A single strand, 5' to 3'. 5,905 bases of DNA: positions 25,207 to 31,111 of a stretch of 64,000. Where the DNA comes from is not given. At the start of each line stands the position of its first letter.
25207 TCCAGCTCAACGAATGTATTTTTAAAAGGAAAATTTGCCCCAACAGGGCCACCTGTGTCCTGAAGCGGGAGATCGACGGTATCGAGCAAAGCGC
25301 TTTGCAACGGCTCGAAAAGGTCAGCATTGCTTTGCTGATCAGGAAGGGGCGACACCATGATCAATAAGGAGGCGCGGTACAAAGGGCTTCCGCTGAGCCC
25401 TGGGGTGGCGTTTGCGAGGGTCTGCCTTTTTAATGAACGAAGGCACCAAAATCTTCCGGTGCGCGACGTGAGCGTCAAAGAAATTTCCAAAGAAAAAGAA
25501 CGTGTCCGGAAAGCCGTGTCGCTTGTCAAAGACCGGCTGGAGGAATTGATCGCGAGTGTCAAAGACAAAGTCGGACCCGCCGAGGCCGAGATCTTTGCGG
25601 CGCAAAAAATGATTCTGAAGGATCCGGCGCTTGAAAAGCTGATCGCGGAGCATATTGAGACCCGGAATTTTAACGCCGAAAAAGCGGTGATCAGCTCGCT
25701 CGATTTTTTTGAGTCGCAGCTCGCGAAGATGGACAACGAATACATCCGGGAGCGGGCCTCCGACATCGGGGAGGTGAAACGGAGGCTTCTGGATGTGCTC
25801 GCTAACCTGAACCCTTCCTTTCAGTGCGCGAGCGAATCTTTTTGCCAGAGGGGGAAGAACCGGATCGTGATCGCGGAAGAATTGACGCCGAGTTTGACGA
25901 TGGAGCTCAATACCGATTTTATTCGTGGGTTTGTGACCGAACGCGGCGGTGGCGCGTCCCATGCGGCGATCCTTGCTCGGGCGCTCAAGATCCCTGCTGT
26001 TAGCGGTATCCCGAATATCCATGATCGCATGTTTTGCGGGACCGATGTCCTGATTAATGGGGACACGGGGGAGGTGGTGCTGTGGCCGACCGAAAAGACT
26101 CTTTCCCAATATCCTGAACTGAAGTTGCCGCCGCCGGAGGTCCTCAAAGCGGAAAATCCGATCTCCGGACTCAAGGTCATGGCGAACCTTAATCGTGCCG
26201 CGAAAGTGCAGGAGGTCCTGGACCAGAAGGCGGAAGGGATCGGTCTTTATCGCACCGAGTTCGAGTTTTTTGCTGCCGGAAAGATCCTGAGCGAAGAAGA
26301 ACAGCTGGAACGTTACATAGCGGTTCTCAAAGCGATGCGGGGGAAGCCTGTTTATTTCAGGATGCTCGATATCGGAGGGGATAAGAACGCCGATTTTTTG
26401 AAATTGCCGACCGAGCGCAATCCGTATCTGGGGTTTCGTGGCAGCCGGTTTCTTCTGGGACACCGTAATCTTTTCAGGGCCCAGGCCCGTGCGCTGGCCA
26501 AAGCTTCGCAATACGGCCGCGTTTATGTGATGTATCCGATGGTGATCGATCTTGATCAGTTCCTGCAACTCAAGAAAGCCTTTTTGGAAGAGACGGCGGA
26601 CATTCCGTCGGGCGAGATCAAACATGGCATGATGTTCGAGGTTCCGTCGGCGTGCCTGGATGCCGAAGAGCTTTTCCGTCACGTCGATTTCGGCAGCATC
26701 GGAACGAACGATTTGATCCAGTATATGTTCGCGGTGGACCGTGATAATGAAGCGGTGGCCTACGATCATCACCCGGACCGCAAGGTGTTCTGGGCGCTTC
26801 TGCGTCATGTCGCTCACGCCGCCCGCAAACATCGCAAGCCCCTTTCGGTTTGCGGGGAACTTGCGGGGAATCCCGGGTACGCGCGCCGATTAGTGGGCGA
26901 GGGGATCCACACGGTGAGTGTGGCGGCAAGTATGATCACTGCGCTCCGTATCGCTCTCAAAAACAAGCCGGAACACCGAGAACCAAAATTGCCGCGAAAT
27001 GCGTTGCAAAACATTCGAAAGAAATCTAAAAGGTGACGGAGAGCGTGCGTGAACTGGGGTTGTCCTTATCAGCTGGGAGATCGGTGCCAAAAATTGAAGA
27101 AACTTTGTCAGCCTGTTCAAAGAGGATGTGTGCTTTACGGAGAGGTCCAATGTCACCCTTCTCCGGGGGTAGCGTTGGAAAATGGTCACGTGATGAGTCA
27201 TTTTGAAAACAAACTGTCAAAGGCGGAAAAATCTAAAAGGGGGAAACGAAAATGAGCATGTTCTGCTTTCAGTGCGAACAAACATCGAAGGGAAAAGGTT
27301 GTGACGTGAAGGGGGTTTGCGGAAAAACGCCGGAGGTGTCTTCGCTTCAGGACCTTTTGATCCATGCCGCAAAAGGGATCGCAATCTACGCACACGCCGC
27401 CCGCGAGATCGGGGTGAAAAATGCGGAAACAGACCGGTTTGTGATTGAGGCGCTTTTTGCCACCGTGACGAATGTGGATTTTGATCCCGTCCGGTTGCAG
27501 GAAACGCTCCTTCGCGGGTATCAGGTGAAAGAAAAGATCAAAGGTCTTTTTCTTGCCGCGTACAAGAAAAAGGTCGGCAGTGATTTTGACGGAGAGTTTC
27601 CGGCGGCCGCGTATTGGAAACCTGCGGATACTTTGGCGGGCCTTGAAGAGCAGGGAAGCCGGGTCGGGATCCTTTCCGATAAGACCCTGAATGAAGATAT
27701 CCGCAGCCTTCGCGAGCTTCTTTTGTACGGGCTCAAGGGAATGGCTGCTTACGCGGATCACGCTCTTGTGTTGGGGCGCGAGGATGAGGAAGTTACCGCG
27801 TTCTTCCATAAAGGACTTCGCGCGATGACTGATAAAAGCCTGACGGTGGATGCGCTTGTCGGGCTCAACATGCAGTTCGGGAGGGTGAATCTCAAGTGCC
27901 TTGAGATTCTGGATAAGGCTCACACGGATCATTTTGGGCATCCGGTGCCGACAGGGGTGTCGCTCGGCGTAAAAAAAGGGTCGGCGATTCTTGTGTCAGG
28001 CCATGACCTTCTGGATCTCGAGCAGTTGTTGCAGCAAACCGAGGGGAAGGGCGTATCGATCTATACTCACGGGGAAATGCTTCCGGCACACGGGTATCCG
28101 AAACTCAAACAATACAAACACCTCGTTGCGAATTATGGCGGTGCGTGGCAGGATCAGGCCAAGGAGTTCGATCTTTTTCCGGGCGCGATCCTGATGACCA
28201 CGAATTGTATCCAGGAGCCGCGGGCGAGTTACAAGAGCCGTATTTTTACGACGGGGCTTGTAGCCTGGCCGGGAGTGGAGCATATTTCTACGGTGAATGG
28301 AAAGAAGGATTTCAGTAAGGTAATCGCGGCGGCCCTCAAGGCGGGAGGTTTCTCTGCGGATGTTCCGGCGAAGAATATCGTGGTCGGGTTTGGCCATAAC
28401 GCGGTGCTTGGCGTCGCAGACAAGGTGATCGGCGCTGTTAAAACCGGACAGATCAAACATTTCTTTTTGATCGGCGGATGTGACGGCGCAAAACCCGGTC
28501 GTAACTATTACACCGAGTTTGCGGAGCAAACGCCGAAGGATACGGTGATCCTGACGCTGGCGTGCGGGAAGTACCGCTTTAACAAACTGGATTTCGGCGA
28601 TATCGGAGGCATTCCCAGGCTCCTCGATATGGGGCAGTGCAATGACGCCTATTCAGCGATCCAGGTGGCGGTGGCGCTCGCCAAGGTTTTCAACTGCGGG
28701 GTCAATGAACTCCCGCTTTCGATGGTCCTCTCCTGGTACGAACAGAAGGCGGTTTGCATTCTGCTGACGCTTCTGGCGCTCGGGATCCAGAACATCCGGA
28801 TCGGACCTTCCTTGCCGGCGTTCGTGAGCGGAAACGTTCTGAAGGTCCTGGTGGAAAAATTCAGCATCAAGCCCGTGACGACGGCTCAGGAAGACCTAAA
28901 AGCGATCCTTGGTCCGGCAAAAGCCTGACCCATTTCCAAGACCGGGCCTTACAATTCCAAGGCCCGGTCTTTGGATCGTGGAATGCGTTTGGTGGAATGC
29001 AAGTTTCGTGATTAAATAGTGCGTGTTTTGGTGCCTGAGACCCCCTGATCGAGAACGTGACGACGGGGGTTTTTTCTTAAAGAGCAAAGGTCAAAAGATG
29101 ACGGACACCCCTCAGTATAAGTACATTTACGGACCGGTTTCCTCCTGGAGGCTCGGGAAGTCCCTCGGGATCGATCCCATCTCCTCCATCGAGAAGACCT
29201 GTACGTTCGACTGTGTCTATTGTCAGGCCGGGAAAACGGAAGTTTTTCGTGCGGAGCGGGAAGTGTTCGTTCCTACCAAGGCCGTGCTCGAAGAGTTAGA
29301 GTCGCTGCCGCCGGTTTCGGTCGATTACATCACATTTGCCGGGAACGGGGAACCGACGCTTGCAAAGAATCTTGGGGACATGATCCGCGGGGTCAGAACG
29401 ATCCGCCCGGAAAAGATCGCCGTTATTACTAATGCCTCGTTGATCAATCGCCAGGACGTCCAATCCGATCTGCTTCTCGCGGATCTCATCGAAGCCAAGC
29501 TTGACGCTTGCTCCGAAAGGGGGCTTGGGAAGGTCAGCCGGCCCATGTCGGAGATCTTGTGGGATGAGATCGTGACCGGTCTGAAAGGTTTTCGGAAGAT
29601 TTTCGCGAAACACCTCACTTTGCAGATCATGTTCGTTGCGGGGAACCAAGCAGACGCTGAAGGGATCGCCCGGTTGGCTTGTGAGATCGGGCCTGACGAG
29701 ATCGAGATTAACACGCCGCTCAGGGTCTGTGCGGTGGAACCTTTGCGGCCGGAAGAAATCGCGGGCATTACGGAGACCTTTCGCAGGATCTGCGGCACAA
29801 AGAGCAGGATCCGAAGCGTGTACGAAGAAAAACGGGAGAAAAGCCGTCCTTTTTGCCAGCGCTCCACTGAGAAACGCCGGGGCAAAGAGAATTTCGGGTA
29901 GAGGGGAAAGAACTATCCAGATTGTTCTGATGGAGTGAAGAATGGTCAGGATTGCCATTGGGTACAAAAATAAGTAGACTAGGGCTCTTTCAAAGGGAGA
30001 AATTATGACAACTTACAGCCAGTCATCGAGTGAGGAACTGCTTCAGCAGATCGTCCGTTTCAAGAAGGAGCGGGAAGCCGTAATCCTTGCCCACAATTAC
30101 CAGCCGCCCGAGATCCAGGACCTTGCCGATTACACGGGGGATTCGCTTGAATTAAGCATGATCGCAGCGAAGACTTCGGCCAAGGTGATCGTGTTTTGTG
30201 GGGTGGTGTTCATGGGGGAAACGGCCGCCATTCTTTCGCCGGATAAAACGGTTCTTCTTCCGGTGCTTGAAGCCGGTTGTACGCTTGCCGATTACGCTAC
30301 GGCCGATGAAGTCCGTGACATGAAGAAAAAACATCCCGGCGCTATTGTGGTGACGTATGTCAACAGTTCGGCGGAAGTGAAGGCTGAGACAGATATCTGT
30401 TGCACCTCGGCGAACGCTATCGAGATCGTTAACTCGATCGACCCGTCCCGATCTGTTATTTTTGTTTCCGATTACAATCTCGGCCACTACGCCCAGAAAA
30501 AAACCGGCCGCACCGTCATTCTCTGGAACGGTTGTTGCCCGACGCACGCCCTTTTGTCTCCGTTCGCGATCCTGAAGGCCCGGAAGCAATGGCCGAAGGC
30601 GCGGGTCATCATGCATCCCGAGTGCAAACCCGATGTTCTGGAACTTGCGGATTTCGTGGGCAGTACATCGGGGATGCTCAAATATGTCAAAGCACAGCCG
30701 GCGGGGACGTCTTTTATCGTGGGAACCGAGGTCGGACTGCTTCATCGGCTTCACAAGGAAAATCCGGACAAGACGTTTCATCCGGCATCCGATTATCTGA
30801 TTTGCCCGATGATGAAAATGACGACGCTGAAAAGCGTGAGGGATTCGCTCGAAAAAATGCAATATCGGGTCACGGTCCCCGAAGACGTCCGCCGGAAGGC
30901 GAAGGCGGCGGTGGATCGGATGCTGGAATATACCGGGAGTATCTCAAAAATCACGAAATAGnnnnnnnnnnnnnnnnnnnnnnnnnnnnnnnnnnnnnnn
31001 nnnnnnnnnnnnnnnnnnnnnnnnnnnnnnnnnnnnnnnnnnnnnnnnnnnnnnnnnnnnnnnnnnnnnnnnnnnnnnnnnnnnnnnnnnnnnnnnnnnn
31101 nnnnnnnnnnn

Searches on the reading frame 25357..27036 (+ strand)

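Call 62: search_protein_families(library=pfam, proteins=[window:25357-27036:+], max_evalue=0.0001)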
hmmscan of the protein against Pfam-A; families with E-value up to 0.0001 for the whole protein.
window:25357-27036:+ (559 aa): 3 families
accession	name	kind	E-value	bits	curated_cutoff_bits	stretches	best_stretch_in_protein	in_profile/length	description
PF02896.24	PEP-utilizers_C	-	7.2e-82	275.3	22.8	1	267-536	15-290/293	PEP-utilising enzyme, PEP-binding domain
PF05524.18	PEP-utilisers_N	-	1.9e-27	96.2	24.4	1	9-133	1-121/121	PEP-utilising enzyme, N-terminal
PF00391.29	PEP-utilizers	-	5.5e-20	71.2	23.1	1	168-238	4-72/72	PEP-utilising enzyme, mobile domain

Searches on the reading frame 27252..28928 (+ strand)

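Call 62: search_protein_families(library=pfam, proteins=[window:27252-28928:+], max_evalue=0.0001)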
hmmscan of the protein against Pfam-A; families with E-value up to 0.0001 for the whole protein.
window:27252-28928:+ (558 aa): 1 family
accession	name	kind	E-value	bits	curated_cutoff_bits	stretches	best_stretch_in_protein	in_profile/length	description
PF03063.25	Prismane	-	1.8e-174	581.6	27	1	3-550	1-513/513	Prismane/CO dehydrogenase family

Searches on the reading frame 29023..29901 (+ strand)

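Call 62: search_protein_families(library=pfam, proteins=[window:29023-29901:+], max_evalue=0.0001)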
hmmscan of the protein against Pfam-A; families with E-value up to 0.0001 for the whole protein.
window:29023-29901:+ (292 aa): 1 family
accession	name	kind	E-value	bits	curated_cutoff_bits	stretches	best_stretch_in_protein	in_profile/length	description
PF04055.27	Radical_SAM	-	2e-11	44.8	29.5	1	59-210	6-156/166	Radical SAM superfamily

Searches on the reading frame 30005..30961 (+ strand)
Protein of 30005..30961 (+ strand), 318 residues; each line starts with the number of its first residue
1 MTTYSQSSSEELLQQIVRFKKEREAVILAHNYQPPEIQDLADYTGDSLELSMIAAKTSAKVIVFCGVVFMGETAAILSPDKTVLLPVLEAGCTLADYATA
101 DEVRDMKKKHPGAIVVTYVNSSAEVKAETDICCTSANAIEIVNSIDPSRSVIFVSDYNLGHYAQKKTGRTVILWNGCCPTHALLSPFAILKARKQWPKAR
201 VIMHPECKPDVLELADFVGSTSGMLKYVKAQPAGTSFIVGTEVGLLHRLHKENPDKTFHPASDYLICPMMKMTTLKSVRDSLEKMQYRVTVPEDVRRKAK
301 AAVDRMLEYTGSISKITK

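Call 62: search_protein_families(library=pfam, proteins=[window:30005-30961:+], max_evalue=0.0001)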
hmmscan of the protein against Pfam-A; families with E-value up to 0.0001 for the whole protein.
window:30005-30961:+ (318 aa): 1 family
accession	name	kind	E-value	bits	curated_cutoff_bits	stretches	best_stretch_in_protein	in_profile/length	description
PF02445.21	NadA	-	1.4e-121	405.6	27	1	15-308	2-295/295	Quinolinate synthetase A protein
